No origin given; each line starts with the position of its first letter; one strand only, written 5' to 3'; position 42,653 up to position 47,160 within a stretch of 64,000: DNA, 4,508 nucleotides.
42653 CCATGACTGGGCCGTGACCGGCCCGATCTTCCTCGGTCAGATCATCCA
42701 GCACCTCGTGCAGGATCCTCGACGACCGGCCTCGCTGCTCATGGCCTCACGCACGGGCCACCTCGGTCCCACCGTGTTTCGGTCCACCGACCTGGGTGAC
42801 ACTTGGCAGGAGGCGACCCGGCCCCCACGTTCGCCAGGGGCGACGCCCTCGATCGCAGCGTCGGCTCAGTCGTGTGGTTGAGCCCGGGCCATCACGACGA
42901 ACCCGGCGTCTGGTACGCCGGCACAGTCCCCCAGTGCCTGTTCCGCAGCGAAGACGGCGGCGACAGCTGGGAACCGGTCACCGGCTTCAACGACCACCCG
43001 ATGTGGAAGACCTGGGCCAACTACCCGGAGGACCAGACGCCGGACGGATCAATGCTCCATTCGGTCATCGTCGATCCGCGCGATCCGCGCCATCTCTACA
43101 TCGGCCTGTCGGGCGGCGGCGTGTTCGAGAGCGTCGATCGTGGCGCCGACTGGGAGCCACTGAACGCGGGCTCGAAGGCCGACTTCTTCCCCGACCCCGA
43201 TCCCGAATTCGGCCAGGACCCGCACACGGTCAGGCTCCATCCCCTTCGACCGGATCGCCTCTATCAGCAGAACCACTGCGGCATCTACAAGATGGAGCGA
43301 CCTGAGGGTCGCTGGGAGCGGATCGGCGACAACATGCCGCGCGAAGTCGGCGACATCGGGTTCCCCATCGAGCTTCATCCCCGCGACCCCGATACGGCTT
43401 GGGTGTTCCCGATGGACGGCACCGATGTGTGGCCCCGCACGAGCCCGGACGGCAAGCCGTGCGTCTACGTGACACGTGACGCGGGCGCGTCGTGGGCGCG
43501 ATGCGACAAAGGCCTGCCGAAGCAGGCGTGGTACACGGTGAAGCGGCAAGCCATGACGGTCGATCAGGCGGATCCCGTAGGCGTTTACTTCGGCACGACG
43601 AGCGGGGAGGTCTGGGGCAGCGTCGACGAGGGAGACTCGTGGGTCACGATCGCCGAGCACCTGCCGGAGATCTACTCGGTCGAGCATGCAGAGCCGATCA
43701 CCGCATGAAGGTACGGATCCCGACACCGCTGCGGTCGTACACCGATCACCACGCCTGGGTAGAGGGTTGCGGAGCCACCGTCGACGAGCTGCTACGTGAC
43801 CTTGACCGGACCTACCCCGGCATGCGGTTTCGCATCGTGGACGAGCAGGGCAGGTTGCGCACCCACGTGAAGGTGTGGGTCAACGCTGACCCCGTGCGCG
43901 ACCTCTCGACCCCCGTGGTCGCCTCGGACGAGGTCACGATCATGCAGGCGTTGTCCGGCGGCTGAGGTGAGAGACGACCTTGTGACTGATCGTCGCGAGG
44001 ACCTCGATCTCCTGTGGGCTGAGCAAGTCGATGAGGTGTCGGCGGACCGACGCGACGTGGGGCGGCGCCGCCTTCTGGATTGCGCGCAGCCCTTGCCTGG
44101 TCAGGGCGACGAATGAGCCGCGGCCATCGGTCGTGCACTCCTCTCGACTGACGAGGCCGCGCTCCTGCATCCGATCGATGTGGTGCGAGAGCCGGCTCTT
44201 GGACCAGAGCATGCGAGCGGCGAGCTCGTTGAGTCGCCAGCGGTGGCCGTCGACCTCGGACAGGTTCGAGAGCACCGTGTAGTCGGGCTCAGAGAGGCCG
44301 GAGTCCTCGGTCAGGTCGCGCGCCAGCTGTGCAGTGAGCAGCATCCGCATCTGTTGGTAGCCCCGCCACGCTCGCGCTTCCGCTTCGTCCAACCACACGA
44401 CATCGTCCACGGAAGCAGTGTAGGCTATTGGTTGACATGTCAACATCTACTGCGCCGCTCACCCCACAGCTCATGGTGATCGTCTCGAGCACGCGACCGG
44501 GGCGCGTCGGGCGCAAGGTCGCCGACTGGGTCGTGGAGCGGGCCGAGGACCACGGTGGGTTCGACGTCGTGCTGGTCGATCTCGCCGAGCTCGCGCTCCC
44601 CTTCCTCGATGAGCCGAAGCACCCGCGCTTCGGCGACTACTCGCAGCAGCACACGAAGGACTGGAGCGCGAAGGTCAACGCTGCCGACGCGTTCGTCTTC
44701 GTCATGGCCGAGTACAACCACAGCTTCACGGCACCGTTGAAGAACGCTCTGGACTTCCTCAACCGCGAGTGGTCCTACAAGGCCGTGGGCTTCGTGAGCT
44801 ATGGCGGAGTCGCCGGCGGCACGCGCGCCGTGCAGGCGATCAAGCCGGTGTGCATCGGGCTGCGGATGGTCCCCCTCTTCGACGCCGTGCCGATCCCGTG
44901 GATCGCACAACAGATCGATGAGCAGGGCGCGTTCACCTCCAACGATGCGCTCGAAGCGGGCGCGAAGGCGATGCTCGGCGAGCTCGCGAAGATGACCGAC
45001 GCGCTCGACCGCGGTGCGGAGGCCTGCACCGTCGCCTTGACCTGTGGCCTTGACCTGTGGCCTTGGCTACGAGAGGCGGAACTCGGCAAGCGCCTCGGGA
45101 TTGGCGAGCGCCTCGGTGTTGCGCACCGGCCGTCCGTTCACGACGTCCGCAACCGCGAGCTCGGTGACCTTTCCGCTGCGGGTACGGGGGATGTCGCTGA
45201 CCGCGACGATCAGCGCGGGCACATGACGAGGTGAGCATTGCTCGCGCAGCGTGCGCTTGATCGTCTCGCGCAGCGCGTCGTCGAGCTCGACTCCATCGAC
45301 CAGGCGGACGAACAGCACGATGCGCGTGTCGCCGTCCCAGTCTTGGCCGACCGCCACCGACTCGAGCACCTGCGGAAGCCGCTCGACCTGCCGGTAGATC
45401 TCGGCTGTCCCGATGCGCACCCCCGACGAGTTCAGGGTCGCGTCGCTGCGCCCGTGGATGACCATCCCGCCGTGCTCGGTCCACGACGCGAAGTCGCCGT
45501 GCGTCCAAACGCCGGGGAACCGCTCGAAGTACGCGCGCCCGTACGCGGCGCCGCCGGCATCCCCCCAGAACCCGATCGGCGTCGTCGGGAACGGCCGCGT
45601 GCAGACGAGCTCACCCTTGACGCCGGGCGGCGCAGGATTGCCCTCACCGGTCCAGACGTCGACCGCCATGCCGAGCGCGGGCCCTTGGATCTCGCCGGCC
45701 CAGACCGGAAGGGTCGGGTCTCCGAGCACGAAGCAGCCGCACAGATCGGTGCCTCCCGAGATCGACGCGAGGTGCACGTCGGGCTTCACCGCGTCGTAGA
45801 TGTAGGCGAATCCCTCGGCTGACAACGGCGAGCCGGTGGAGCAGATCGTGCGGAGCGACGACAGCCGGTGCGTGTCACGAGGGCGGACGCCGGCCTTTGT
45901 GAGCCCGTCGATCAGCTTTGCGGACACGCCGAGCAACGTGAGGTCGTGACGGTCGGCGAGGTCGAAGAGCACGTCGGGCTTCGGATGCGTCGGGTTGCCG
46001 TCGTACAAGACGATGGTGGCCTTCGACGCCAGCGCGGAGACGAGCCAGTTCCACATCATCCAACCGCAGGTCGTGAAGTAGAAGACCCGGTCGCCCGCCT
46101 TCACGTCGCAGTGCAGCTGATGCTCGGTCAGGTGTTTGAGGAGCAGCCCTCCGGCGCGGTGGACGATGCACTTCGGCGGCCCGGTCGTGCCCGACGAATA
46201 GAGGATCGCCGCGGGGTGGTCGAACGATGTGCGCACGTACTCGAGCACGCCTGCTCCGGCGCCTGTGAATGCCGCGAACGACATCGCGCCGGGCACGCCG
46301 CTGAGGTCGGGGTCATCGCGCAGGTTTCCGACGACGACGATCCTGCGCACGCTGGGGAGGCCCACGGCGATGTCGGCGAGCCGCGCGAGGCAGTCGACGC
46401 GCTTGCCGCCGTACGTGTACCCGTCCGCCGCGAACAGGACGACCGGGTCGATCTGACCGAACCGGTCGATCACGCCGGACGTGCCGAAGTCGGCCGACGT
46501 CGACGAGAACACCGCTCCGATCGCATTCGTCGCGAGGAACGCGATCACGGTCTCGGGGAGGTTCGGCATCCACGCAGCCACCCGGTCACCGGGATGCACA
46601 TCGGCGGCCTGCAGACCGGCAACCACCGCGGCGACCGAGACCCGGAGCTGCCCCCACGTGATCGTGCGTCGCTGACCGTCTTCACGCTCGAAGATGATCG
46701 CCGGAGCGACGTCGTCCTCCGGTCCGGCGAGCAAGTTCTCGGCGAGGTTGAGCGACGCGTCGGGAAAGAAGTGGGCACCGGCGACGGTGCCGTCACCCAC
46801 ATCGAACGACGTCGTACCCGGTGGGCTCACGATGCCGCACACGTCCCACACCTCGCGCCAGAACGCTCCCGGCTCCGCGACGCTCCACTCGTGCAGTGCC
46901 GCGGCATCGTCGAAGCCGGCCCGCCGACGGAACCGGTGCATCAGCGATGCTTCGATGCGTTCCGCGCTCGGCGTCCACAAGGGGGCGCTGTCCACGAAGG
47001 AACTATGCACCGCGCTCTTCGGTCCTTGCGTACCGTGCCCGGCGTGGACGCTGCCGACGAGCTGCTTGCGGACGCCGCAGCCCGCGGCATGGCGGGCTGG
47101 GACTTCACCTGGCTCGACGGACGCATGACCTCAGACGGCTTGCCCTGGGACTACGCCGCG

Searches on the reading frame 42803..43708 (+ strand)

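Call 65: search_protein_families(library=pfam, proteins=[window:42803-43708:+], max_evalue=0.00001)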
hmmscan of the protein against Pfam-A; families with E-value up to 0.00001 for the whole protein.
window:42803-43708:+ (301 aa): 2 families
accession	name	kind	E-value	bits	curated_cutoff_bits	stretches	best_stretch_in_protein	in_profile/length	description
PF15902.12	Sortilin-Vps10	-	2.1e-09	37.2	33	0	221-283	3-60/446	Sortilin, neurotensin receptor 3,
PF02012.26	BNR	-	1e-06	28.2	27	0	47-57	1-11/12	BNR/Asp-box repeat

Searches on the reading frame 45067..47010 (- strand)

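Call 35: search_protein_families(library=pfam, proteins=[window:45067-47010:-], max_evalue=0.00001)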
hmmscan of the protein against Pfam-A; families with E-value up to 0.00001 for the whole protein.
window:45067-47010:- (647 aa): 3 families
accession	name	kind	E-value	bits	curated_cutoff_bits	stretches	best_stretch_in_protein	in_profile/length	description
PF00501.34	AMP-binding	-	1.2e-43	149.8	29.9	1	102-473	11-377/384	AMP-binding enzyme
PF13193.12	AMP-binding_C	-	8.8e-08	33.4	24.5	1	544-614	8-76/76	AMP-binding enzyme C-terminal domain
PF16177.11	ACAS_N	-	4.4e-06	26.9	27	0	37-92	2-54/55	Acetyl-coenzyme A synthetase N-terminus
